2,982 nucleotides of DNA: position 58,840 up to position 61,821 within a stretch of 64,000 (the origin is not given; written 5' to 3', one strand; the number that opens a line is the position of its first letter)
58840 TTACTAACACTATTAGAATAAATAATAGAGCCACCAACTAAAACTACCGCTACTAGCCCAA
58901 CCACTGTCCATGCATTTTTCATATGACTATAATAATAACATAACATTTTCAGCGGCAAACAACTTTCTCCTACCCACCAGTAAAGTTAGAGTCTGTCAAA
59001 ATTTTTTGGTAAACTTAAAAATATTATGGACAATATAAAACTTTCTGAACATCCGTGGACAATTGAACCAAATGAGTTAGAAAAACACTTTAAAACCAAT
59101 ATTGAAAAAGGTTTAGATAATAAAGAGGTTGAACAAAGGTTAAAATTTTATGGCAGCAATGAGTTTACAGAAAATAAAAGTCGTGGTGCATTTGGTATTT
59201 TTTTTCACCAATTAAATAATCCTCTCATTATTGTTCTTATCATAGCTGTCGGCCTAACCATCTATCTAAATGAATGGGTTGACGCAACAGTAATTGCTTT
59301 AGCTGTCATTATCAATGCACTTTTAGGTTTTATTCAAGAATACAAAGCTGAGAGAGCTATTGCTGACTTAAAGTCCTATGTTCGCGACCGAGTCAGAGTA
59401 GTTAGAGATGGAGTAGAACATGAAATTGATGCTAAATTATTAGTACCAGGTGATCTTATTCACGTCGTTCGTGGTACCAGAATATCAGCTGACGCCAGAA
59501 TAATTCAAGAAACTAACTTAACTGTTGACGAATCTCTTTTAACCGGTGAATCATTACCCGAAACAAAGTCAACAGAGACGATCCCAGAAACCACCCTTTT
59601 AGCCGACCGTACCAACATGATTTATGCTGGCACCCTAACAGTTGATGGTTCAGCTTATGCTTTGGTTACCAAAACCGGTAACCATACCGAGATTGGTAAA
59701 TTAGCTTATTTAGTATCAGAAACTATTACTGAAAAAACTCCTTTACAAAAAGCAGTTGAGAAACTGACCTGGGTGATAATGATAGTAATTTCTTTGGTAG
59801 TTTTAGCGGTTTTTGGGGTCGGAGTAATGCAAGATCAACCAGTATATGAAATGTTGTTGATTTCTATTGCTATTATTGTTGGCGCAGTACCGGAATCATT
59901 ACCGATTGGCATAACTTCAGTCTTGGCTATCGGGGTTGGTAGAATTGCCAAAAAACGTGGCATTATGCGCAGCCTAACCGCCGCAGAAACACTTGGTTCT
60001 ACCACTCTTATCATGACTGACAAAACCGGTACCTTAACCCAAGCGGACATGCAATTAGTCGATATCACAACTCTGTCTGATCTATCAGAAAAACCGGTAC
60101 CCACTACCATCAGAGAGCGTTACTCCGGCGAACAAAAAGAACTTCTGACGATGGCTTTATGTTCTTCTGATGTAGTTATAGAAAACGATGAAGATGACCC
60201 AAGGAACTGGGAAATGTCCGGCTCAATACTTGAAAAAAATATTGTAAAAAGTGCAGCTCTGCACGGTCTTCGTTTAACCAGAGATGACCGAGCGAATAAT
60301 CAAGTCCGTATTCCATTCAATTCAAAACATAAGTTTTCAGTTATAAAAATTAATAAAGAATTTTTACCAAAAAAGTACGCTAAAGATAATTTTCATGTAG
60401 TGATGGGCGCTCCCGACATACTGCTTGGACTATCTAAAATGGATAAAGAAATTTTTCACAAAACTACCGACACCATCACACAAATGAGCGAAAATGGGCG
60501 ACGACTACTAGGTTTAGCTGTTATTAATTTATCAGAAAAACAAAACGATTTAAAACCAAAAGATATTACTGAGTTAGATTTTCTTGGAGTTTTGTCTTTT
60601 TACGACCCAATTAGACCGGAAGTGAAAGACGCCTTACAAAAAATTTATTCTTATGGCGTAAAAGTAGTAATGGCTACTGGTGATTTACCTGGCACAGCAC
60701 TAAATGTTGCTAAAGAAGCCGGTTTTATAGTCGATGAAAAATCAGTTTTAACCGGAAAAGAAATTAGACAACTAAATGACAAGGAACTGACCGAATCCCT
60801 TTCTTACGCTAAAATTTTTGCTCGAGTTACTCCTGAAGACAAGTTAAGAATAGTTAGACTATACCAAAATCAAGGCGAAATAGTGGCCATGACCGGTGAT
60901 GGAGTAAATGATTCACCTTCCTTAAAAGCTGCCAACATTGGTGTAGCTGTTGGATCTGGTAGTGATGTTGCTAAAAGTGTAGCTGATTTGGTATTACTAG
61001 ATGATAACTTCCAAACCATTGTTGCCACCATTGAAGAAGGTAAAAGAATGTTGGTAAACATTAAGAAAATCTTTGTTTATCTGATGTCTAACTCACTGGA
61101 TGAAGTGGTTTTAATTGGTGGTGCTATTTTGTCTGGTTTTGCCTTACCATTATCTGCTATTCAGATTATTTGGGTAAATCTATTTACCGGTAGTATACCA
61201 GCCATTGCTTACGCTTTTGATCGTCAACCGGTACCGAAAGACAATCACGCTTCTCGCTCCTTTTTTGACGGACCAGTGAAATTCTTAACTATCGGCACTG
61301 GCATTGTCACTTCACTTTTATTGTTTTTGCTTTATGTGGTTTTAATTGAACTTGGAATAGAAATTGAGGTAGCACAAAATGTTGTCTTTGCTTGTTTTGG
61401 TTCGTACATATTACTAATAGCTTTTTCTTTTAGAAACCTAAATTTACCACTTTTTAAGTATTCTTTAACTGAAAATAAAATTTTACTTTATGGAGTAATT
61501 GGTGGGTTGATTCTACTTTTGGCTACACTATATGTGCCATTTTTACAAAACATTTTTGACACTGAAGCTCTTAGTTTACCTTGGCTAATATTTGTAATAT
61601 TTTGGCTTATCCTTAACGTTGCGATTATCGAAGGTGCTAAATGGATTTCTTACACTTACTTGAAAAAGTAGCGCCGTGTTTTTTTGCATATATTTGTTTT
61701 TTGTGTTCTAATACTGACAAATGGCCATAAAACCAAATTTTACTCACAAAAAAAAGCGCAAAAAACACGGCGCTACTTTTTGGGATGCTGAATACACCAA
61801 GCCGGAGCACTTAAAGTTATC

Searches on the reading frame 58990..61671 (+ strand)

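Call 39: search_protein_families(library=pfam, proteins=[window:58990-61671:+], max_evalue=0.001)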
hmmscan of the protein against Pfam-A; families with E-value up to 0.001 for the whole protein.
window:58990-61671:+ (893 aa): 6 families
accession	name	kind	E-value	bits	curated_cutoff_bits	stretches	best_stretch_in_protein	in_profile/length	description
PF00122.25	E1-E2_ATPase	-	7.8e-49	166.1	28.1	1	131-322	3-181/181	E1-E2 ATPase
PF00689.26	Cation_ATPase_C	-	6e-25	88.5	27.3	1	719-886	2-175/175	Cation transporting ATPase, C-terminus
PF00690.31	Cation_ATPase_N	-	7.3e-19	67.6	20.4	1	23-89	2-68/69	Cation transporter/ATPase, N-terminus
PF00702.32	Hydrolase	-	4.2e-17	63.6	26.4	1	340-649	3-191/191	haloacid dehalogenase-like hydrolase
PF08282.18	Hydrolase_3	-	2.9e-09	37.5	20.9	1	625-675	199-249/255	haloacid dehalogenase-like hydrolase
PF13246.12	Cation_ATPase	-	0.00014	22.2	21.7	1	389-481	1-87/91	Cation transport ATPase (P-type)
